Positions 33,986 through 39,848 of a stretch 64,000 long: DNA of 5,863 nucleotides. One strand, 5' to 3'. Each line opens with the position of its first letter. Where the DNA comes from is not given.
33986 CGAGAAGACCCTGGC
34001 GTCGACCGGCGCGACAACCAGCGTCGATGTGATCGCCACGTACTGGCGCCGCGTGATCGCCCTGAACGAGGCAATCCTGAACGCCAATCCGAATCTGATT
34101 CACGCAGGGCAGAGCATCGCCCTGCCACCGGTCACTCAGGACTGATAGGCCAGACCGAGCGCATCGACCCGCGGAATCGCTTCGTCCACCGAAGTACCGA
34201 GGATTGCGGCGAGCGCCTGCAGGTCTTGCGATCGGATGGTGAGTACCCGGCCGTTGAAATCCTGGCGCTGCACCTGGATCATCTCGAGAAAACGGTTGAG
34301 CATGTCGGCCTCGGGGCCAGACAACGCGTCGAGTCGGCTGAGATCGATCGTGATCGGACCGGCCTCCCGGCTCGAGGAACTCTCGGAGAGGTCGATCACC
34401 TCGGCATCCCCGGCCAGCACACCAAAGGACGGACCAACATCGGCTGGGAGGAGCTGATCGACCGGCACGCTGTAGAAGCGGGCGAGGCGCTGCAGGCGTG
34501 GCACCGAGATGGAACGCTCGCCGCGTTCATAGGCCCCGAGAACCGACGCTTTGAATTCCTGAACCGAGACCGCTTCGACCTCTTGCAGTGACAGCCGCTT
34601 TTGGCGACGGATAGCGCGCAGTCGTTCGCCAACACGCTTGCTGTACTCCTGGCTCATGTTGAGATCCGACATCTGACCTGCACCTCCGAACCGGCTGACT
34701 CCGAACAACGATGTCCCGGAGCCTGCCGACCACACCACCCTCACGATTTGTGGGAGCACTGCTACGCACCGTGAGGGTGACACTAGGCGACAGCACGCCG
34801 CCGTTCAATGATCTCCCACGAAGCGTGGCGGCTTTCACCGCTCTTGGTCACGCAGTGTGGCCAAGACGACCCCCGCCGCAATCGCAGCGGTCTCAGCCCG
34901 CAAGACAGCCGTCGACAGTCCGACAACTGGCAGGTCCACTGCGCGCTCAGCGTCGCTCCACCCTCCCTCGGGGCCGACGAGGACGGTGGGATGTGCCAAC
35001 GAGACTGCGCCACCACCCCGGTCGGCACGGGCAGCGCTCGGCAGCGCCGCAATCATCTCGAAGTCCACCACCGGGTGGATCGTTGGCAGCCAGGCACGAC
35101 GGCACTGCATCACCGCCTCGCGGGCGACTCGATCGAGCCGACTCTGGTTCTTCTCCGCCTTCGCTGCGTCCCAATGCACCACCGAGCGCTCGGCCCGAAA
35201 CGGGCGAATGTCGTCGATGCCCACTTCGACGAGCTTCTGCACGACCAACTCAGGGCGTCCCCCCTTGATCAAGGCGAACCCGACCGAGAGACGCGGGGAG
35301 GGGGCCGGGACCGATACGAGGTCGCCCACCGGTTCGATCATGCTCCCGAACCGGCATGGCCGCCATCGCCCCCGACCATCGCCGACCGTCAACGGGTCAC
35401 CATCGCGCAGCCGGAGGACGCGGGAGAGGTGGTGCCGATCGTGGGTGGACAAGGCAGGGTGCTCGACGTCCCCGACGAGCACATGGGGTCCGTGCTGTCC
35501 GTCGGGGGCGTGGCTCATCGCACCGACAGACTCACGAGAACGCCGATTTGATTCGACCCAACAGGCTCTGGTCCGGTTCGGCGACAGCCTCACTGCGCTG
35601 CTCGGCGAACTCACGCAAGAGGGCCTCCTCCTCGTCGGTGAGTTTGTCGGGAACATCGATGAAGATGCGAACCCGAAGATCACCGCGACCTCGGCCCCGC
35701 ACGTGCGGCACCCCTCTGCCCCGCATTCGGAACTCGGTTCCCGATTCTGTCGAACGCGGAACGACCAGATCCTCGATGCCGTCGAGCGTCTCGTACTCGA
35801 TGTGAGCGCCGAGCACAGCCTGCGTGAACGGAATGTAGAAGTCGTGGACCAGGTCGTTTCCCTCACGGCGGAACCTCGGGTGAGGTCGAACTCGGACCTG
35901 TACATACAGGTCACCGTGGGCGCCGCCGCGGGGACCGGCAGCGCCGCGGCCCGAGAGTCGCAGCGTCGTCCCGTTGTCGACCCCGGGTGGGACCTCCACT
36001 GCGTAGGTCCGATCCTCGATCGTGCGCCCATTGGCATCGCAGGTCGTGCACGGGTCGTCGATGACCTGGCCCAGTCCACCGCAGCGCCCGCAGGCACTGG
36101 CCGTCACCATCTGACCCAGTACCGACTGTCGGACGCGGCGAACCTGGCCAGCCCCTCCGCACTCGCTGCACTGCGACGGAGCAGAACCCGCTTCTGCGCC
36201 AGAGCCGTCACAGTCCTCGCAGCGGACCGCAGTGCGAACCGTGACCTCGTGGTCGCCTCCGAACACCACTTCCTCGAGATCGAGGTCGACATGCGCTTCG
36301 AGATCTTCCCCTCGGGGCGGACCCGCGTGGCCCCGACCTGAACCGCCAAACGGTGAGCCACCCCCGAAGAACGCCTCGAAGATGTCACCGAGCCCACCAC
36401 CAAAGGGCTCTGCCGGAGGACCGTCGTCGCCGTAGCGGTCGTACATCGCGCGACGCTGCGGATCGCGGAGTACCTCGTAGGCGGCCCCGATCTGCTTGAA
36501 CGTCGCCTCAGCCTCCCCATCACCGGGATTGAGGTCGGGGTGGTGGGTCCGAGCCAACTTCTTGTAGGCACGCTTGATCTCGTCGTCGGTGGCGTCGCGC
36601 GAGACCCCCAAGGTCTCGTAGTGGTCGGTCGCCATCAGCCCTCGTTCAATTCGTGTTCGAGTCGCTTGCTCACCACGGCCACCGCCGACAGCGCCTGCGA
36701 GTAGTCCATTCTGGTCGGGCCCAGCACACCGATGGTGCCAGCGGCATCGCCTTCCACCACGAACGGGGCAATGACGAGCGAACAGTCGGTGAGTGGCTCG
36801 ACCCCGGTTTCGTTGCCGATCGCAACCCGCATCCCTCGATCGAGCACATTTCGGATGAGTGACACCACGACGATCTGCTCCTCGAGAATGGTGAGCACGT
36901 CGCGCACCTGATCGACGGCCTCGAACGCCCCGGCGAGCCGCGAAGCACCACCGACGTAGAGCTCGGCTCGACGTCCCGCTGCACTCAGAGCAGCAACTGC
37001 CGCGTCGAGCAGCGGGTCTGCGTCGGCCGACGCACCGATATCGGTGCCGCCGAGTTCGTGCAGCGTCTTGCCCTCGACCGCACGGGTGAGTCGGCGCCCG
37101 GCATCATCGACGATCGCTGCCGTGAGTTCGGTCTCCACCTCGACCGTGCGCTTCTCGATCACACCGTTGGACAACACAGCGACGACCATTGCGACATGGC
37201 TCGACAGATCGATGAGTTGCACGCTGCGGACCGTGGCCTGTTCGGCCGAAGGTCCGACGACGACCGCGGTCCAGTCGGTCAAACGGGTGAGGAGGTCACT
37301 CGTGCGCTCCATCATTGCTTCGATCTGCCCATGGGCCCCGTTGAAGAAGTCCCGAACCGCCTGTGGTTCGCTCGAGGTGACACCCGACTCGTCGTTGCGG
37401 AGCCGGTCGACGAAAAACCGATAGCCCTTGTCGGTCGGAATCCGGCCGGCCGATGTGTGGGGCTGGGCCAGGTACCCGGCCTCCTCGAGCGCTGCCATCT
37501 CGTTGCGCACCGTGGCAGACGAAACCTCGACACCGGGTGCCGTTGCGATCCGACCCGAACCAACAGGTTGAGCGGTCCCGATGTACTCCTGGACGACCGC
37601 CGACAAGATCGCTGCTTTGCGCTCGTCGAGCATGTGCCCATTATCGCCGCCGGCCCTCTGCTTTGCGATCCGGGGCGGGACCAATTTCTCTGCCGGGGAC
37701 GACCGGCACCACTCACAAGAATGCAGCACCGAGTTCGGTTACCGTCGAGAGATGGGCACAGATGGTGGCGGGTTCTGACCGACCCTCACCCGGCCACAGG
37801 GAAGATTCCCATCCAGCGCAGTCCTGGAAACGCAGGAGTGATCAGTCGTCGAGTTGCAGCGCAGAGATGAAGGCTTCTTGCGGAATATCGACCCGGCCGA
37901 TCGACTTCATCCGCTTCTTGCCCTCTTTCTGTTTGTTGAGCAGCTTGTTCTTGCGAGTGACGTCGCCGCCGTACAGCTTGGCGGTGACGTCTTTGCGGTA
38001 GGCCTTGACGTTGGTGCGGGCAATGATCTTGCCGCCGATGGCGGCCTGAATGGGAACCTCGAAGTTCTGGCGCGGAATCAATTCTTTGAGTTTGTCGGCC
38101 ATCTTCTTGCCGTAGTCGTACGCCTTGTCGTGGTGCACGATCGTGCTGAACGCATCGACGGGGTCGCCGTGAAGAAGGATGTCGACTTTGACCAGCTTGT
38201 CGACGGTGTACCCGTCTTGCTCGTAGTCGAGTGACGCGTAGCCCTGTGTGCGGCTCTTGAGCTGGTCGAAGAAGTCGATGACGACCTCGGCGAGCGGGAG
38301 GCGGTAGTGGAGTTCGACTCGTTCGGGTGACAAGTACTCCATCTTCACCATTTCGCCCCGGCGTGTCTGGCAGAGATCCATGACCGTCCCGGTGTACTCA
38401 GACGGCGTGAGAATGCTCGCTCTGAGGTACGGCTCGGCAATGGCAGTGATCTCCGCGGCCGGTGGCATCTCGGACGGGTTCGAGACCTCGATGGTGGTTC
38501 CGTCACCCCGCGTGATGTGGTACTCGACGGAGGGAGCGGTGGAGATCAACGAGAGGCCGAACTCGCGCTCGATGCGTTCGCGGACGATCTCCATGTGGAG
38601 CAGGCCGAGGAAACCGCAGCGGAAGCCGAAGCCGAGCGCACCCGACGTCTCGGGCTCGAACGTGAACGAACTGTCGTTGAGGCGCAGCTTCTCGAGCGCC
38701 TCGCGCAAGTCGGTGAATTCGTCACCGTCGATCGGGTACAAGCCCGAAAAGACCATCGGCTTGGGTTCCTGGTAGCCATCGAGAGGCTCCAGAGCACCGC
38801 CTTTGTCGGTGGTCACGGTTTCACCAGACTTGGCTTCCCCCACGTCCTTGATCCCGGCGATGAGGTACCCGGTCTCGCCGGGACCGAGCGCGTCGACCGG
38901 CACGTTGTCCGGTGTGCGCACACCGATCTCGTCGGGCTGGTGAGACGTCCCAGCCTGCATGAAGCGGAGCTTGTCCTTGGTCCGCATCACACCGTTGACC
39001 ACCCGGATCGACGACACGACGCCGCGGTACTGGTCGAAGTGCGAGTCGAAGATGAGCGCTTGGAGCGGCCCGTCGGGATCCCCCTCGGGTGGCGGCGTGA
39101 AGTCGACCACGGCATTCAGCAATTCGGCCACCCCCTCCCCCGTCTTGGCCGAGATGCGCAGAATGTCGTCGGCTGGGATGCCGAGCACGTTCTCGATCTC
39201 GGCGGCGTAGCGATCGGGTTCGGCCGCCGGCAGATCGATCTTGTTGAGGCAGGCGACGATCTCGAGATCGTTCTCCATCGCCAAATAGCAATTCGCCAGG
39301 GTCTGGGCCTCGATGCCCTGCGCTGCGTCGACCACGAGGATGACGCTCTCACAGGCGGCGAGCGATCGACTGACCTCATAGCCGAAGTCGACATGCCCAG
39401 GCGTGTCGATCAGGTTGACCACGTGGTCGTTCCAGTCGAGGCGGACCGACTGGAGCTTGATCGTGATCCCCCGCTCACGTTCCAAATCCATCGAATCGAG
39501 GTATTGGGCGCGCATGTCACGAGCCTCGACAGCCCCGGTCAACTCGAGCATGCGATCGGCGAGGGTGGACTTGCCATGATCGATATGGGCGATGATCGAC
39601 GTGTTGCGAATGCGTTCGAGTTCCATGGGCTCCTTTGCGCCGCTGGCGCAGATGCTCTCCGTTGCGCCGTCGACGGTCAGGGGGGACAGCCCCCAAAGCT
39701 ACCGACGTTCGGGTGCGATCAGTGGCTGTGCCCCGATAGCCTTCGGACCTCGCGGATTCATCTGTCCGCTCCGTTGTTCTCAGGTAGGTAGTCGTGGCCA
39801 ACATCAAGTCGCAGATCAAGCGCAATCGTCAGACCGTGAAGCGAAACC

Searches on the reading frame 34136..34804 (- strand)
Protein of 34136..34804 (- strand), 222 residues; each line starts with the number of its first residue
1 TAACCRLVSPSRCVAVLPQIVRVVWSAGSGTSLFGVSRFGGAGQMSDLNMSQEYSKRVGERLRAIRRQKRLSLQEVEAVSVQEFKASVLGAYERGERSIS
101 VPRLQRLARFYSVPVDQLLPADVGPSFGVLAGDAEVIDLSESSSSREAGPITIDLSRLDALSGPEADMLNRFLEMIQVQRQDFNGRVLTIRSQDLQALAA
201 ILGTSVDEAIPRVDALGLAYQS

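Call 70: search_protein_families(library=pfam, proteins=[window:34136-34804:-], max_evalue=0.00001)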
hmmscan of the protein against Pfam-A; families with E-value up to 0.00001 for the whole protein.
window:34136-34804:- (222 aa): 3 families
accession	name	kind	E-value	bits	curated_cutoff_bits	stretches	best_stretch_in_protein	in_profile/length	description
PF21179.3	BldD-like_C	-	3.6e-18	65.6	27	1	151-215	2-66/70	DNA-binding protein BldD-like, C-terminal domain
PF01381.28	HTH_3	-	2.5e-09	37.4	23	1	62-118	1-55/55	Helix-turn-helix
PF13560.12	HTH_31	-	1.2e-08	35.6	27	1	58-117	2-60/64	Helix-turn-helix domain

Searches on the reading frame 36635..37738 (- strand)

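Call 70: search_protein_families(library=pfam, proteins=[window:36635-37738:-], max_evalue=0.00001)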
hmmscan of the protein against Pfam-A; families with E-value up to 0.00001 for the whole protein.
window:36635-37738:- (367 aa): 1 family
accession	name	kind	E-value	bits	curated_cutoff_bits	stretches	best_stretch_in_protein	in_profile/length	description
PF01628.27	HrcA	-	1.4e-46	159.6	22.2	1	140-348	1-213/215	HrcA protein C terminal domain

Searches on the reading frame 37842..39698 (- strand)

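Call 70: search_protein_families(library=pfam, proteins=[window:37842-39698:-], max_evalue=0.00001)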
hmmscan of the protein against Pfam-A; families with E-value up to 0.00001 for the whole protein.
window:37842-39698:- (618 aa): 5 families
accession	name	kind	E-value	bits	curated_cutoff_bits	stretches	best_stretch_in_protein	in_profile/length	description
PF00009.33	GTP_EFTU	-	5.7e-56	189.5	26.5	1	28-202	1-187/188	Elongation factor Tu GTP binding domain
PF06421.17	LepA_C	-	3.8e-49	165.7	29.7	1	510-614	2-106/107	GTP-binding protein LepA C-terminus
PF00679.30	EFG_C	-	7.9e-23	80.7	27.9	1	420-500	2-81/89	Elongation factor G C-terminus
PF03144.31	GTP_EFTU_D2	-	2.3e-07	31.6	30.3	1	226-296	1-73/73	Elongation factor Tu domain 2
PF01926.29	MMR_HSR1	-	4.3e-06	27.3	21.9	0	41-153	10-113/113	50S ribosome-binding GTPase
